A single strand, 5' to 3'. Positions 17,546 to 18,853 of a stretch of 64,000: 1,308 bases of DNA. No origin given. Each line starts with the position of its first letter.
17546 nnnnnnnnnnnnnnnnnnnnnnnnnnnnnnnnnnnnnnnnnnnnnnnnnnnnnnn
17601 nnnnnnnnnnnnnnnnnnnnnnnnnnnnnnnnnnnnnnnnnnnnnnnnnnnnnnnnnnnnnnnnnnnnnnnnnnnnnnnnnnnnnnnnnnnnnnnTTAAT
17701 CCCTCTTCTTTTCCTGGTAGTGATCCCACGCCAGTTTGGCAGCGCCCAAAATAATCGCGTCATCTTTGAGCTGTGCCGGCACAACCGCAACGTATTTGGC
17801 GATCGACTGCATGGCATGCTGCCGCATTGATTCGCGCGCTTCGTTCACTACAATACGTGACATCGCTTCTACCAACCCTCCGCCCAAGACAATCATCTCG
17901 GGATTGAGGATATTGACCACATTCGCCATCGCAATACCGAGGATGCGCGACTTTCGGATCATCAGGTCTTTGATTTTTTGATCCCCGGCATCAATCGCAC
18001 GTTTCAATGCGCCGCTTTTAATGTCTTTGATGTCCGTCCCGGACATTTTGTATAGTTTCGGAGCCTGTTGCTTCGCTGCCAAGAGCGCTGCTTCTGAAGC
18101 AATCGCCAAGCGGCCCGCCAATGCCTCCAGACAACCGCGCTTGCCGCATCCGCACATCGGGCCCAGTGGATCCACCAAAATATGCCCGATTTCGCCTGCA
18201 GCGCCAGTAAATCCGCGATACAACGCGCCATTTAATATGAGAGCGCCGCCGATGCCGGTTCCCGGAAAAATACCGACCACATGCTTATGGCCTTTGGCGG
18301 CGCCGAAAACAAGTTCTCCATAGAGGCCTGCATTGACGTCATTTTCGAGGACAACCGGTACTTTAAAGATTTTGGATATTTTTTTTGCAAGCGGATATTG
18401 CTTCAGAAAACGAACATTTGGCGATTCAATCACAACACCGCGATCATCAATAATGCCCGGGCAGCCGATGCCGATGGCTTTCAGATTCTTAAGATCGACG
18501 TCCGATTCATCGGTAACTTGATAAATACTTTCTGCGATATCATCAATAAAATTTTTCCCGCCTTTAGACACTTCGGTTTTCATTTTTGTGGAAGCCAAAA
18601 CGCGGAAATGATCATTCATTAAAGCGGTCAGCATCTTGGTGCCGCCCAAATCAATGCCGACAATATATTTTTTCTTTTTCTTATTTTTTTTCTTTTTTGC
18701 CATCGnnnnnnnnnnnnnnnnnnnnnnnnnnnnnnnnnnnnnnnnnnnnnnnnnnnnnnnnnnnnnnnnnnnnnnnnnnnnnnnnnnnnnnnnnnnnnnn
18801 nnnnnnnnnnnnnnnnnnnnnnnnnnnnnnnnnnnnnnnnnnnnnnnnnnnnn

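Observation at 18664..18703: Poly-lysine N-terminal tail (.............) on the ROK kinase encoded in the polyP operon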

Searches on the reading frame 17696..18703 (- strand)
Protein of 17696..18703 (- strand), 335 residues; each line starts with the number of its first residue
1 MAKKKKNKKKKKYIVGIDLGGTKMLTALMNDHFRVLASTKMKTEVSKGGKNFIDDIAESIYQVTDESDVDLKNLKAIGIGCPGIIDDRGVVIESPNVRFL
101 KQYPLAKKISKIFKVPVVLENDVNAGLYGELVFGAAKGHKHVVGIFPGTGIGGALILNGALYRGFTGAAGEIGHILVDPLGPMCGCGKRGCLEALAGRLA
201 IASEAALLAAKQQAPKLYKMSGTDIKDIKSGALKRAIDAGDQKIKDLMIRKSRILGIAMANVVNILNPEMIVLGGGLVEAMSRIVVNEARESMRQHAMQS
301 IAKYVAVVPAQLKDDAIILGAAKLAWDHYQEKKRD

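Call 3: search_protein_families(library=pfam, proteins=[window:17696-18703:-])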
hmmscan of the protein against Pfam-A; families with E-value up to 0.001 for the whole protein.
window:17696-18703:- (335 aa): 2 families
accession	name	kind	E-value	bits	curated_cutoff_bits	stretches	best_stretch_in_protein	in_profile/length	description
PF00480.26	ROK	-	2.3e-68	231.3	22.9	1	15-326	2-292/294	ROK family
PF01869.26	BcrAD_BadFG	-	0.00034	20.6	31.5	1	15-84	1-72/271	BadF/BadG/BcrA/BcrD ATPase family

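Call 4: search_protein_families(library=ncbifam, proteins=[window:17696-18703:-])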
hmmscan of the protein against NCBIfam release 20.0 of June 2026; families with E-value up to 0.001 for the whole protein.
window:17696-18703:- (335 aa): 13 families
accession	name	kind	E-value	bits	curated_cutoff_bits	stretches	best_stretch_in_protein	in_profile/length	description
TIGR00744.1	ROK_glcA_fam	subfamily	1.9e-59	201.5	260.35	1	15-332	1-315/318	ROK family glucokinase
NF007251.0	PRK09698.1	equivalog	1.1e-48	166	253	1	8-331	2-302/304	allose kinase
NF047937.1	TransRegNagC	equivalog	4.6e-43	147.9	650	1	9-320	76-379/399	DNA-binding transcriptional regulator NagC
NF049930.1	TransRegMlc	equivalog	5.4e-41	141.2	530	1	23-323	96-388/405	sugar metabolism global transcriptional regulator Mlc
NF003461.0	PRK05082.1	subfamily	7.7e-40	137.1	283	1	15-326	4-287/291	N-acetylmannosamine kinase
NF047821.1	NactlManKinNanK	equivalog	6.1e-39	134.3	450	1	14-325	3-286/288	N-acetylmannosamine kinase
NF009835.0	PRK13310.1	equivalog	2.1e-30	106.1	380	1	15-325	3-300/303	N-acetylglucosamine kinase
NF045551.1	GK_Pyrobac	equivalog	1e-28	100.5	500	1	14-328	2-283/294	ATP-dependent glucokinase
NF007108.0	PRK09557.1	equivalog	1.5e-28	100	443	1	15-297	4-273/303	fructokinase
NF042998.1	bglucokin_BglK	equivalog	6.1e-21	74.9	550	1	14-321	3-281/291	beta-glucoside kinase BglK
NF009836.0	PRK13311.1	equivalog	3e-15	56.2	551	1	15-195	3-188/256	N-acetyl-D-glucosamine kinase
NF045550.1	FrctkaseScrK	equivalog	5.9e-14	52.2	400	1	12-179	3-161/293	fructokinase ScrK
NF045942.1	PolPhglucPhase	equivalog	3.6e-13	49.8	250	1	15-178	3-157/242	polyphosphate--glucose phosphotransferase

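Call 5: find_homologous_proteins(query=window:17696-18703:-, max_evalue=1e-20)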
Query window:17696-18703:- (335 aa): 4550 proteins with E <= 1e-20 among 8000 candidates; the best 120 are listed.
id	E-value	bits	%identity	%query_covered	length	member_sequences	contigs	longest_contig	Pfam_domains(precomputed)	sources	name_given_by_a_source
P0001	4.3e-213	724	100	100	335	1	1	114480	PF00480.27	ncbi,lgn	-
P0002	1.0e-195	667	91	96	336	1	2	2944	PF00480.27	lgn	-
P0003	1.3e-185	634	85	96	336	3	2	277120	PF00480.27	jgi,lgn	-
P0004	3.6e-129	449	66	96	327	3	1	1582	PF00480.27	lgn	-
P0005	1.7e-128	446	65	98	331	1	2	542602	PF00480.27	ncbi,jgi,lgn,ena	-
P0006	9.7e-122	424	63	96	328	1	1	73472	PF00480.27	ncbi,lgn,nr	ncbi:MAG: ROK family protein [Candidatus Omnitrophica bacterium]|nr:ROK family protein [Candidatus O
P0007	1.7e-121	423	61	95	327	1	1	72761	PF01869.27,PF00480.27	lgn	-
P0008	3.5e-121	422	59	97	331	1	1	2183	PF01869.27,PF00480.27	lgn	-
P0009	7.4e-120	418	57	97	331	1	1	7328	PF01869.27,PF00480.27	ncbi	-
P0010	1.7e-119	417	58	97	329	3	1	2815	PF01869.27,PF00480.27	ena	-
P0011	6.5e-119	415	61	96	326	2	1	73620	PF00480.27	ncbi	-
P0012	1.6e-118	414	58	96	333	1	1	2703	PF00480.27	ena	-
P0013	7.3e-118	411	58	95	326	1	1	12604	PF01869.27,PF00480.27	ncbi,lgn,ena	-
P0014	6.4e-117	408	61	98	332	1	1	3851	PF00480.27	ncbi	-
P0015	9.1e-117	408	61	95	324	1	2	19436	PF01869.27,PF00480.27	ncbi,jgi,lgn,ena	-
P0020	1.1e-114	401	55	97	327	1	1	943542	PF01869.27,PF00480.27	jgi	-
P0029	1.3e-112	394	57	96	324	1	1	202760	PF00480.27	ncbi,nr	ncbi:MAG: ROK family protein [Candidatus Omnitrophica bacterium]|nr:ROK family protein [Candidatus O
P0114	2.6e-104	367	55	95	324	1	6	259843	PF00480.27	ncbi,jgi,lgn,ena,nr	ncbi:MAG TPA: transcriptional regulator [Elusimicrobia bacterium]|nr:transcriptional regulator [Elus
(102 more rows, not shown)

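Call 6: find_related_loci(query=window:17696-18703:-, collection=genome_contigs, flank=6000)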
Query window:17696-18703:- (335 aa) in genome_contigs; peptide patterns used: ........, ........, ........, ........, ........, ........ (x = any residue, [..] = any of these).
406 stretches matched a pattern; 3 encode a relative of the query (tblastn E <= 1e-3); 3 distinct loci.
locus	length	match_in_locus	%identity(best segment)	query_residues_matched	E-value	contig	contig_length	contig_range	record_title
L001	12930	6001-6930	30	11-328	2e-38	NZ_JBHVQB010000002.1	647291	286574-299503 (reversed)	Paenibacillus sp. NPDC057967 NPDC057967_T36_E4.ctg-0002, whole genome shotgun sequence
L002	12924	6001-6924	33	11-324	1e-29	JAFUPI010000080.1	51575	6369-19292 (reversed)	MAG: Agathobacter sp. isolate RGIG4703 Roe_deer_Rectum.Co__c1947339, whole genome shotgun sequence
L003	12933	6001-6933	33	11-327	2e-28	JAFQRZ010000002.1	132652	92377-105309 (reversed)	MAG: Agathobacter sp. isolate RGIG2097 Goat_Colon-3__c9848, whole genome shotgun sequence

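Call 9: find_encoding_contigs(protein=P0003, flank=7000, max_places=3)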
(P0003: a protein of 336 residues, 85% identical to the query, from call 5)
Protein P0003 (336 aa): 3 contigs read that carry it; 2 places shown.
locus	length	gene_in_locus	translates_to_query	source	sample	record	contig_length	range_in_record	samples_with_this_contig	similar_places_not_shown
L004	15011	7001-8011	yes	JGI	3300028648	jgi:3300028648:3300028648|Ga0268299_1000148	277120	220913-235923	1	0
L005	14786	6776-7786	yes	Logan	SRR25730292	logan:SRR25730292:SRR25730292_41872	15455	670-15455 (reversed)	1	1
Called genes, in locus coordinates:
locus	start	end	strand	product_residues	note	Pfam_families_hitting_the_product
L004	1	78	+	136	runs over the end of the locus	-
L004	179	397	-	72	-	-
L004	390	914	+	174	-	-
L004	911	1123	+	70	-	-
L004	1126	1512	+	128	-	-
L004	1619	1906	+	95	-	-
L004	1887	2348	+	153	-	-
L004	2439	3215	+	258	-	-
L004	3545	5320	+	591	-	PF17297:PEPCK_N, PF00821:PEPCK_GTP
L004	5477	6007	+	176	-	PF20221:DUF6580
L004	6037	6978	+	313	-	PF01497:Peripla_BP_2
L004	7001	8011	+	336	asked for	PF00480:ROK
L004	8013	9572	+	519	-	PF02541:Ppx-GppA, PF01966:HD, PF21447:Ppx-GppA_III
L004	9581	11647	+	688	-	PF13089:PP_kinase_N, PF02503:PP_kinase, PF17941:PP_kinase_C_1, PF13091:PLDc_2 (faint), PF13090:PP_kinase_C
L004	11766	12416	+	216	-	PF04011:LemA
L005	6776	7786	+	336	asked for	PF00480:ROK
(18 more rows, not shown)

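Call 10: find_encoding_contigs(protein=P0005, flank=7000, max_places=3)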
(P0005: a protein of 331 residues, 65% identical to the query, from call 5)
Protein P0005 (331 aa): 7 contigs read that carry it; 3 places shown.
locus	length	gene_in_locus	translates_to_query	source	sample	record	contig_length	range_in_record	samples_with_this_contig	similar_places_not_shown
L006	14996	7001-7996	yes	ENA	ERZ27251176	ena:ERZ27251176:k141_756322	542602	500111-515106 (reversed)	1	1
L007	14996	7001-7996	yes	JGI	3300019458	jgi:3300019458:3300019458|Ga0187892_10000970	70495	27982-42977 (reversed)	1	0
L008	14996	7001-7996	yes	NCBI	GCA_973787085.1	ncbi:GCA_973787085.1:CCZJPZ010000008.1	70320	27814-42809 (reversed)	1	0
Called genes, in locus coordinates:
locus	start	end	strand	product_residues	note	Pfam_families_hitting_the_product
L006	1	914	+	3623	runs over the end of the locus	-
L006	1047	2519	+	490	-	PF16930:Porin_5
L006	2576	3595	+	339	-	PF12849:PBP_like_2, PF01547:SBP_bac_1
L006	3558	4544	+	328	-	PF00528:BPD_transp_1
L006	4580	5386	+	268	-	PF00528:BPD_transp_1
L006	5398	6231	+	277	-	PF02463:SMC_N (faint), PF00005:ABC_tran, PF13304:AAA_21 (faint)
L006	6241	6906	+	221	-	PF01895:PhoU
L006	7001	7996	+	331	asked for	PF00480:ROK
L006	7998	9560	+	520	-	PF02541:Ppx-GppA, PF01966:HD, PF21447:Ppx-GppA_III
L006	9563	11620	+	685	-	PF13089:PP_kinase_N, PF02503:PP_kinase, PF17941:PP_kinase_C_1, PF13091:PLDc_2 (faint), PF13090:PP_kinase_C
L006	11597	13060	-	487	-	PF01928:CYTH, PF05235:CHAD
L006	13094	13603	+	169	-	PF00300:His_Phos_1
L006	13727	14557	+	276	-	PF07498:Rho_N, PF16258:DUF4912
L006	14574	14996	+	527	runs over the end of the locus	PF03065:Glyco_hydro_57, PF09210:BE_C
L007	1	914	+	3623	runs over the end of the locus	-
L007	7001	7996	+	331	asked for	PF00480:ROK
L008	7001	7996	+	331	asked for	PF00480:ROK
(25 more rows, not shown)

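Call 11: find_encoding_contigs(protein=P0006, flank=6000, max_places=1)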
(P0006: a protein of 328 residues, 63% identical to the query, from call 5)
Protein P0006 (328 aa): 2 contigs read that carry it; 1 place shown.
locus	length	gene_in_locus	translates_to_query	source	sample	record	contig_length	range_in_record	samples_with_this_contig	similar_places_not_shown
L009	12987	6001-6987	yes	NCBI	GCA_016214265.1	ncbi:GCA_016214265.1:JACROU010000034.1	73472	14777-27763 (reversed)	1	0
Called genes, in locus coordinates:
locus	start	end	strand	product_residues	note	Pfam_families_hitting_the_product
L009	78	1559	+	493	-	PF16930:Porin_5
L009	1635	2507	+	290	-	PF12849:PBP_like_2, PF13531:SBP_bac_11, PF12727:PBP_like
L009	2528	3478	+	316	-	PF00528:BPD_transp_1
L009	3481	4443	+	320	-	PF00528:BPD_transp_1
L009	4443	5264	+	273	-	PF02463:SMC_N, PF00005:ABC_tran, PF13304:AAA_21 (weak)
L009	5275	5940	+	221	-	PF01895:PhoU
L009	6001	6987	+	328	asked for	PF00480:ROK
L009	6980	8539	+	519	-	PF02541:Ppx-GppA, PF01966:HD, PF21447:Ppx-GppA_III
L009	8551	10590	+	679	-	PF13089:PP_kinase_N, PF02503:PP_kinase, PF17941:PP_kinase_C_1, PF13091:PLDc_2 (faint), PF13090:PP_kinase_C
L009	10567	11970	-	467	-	PF01928:CYTH, PF05235:CHAD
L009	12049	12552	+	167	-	PF00300:His_Phos_1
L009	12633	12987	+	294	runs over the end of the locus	PF07498:Rho_N, PF16258:DUF4912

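Call 12: find_encoding_contigs(protein=P0020, flank=6000, max_places=1)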
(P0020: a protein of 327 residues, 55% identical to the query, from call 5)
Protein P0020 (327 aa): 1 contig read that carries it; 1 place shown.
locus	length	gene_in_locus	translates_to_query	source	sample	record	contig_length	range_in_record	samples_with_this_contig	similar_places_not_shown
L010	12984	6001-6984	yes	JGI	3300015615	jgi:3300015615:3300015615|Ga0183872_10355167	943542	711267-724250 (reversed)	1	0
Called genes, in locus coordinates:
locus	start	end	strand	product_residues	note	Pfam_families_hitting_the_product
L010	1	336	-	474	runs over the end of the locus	PF03062:MBOAT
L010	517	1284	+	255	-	PF07179:SseB (weak), PF14581:SseB_C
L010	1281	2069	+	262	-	PF03372:Exo_endo_phos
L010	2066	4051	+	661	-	-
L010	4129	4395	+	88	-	-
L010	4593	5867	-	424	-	PF01266:DAO (faint), PF01494:FAD_binding_3 (faint), PF03486:HI0933_like (faint), PF07992:Pyr_redox_2, PF13450:NAD_binding_8 (weak), PF00070:Pyr_redox (weak), PF22366:NDH2_C (weak)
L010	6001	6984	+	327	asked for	PF00480:ROK, PF01869:BcrAD_BadFG (weak)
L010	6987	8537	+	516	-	PF02541:Ppx-GppA, PF21447:Ppx-GppA_III, PF01966:HD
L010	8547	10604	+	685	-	PF13089:PP_kinase_N, PF02503:PP_kinase, PF17941:PP_kinase_C_1, PF13091:PLDc_2 (faint), PF13090:PP_kinase_C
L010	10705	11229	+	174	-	PF00300:His_Phos_1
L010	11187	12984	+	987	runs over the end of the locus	PF01565:FAD_binding_4, PF02913:FAD-oxidase_C, PF13183:Fer4_8, PF13534:Fer4_17 (weak), PF02754:CCG (faint)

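Call 13: find_encoding_contigs(protein=P0029, flank=6000, max_places=1)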
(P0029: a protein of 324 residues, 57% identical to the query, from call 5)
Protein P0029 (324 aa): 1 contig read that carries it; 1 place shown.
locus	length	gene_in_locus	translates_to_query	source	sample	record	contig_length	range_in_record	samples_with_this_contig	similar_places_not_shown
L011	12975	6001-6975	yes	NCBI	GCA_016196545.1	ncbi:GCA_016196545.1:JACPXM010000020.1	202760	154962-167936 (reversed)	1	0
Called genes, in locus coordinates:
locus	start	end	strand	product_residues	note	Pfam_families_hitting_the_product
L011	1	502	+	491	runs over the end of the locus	PF16930:Porin_5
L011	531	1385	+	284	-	PF12849:PBP_like_2, PF13531:SBP_bac_11 (weak), PF12727:PBP_like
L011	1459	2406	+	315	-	PF00528:BPD_transp_1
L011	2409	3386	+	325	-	PF00528:BPD_transp_1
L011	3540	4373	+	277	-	PF03193:RsgA_GTPase (weak), PF02463:SMC_N, PF00005:ABC_tran, PF13304:AAA_21 (weak)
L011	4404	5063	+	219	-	PF01895:PhoU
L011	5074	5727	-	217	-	-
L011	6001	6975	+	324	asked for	PF00480:ROK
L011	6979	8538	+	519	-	PF02541:Ppx-GppA, PF01966:HD, PF21447:Ppx-GppA_III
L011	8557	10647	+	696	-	PF13089:PP_kinase_N, PF02503:PP_kinase, PF17941:PP_kinase_C_1, PF13091:PLDc_2 (faint), PF13090:PP_kinase_C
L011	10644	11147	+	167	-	PF00300:His_Phos_1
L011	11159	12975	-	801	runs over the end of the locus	PF13491:FtsK_4TM, PF17854:FtsK_alpha, PF01580:FtsK_SpoIIIE, PF09397:FtsK_gamma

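Call 14: find_encoding_contigs(protein=P0114, flank=6000, max_places=1)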
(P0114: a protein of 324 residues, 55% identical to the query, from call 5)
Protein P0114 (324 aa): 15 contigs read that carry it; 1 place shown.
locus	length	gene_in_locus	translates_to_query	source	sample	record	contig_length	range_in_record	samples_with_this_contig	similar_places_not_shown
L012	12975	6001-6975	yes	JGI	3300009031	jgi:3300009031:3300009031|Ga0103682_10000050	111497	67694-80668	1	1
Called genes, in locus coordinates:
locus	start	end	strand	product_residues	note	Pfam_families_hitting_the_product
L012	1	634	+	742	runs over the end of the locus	PF01590:GAF (weak), PF13185:GAF_2, PF00989:PAS, PF08448:PAS_4, PF13188:PAS_8 (weak), PF13426:PAS_9, PF02518:HATPase_c, PF00072:Response_reg, +1 more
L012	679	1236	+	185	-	PF10543:ORF6N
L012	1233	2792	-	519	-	PF27530:HMA_AllF_N, PF02629:CoA_binding (faint), PF00549:Ligase_CoA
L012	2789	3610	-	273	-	PF11392:AllH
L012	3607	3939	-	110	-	PF12172:zf-ChsH2 (weak), PF01796:OB_ChsH2_C (weak)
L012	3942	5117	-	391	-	PF00108:Thiolase_N, PF02803:Thiolase_C, PF22691:Thiolase_C_1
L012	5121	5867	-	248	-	-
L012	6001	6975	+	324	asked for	PF00480:ROK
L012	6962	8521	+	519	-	PF02541:Ppx-GppA, PF24391:HD-CE (faint), PF21447:Ppx-GppA_III, PF01966:HD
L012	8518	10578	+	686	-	PF13089:PP_kinase_N, PF02503:PP_kinase, PF17941:PP_kinase_C_1, PF13091:PLDc_2 (faint), PF13090:PP_kinase_C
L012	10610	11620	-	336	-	PF08100:Dimerisation, PF00891:Methyltransf_2, PF05175:MTS (faint), PF13489:Methyltransf_23, PF08241:Methyltransf_11 (weak), PF08242:Methyltransf_12 (weak), PF13649:Methyltransf_25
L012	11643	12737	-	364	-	PF00072:Response_reg, PF00512:HisKA, PF02518:HATPase_c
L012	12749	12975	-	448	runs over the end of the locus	PF01336:tRNA_anti-codon, PF00152:tRNA-synt_2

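Call 20: find_related_loci(query=A1, collection=metagenome_contigs, flank=5000)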
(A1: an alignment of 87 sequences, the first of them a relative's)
Query A1 (335 aa) in metagenome_contigs; peptide patterns used: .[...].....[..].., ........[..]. (x = any residue, [..] = any of these).
600 stretches matched a pattern (row limit reached: there are more); 589 encode a relative of the query (tblastn E <= 1e-3); the best 80 are kept; 80 distinct loci.
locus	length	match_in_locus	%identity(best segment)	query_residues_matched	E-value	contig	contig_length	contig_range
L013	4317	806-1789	52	9-334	8e-89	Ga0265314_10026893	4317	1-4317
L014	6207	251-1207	41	6-326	2e-75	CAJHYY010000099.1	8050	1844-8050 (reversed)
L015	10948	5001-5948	41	10-325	3e-72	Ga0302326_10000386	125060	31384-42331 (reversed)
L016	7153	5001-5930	41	5-314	1e-71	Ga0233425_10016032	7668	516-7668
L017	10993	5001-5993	46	3-333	2e-92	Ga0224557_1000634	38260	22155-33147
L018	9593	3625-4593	39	10-332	5e-71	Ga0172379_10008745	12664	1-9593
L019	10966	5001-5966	39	11-334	7e-70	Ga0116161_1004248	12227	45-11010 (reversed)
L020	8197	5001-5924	42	8-315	3e-69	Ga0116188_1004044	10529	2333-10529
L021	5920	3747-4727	38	2-330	7e-69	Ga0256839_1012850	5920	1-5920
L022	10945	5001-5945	40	11-325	2e-68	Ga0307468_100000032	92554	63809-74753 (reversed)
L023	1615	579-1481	41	15-315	1e-71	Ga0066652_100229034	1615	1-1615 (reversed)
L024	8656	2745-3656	40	12-315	2e-68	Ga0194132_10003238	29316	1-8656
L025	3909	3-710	51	92-328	3e-68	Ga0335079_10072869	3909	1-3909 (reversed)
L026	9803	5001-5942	43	12-325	2e-67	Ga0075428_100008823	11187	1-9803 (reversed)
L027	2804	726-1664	38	10-322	1e-65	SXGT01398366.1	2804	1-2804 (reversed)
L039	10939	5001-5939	36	8-320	2e-58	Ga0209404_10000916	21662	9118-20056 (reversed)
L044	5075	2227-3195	35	2-324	6e-57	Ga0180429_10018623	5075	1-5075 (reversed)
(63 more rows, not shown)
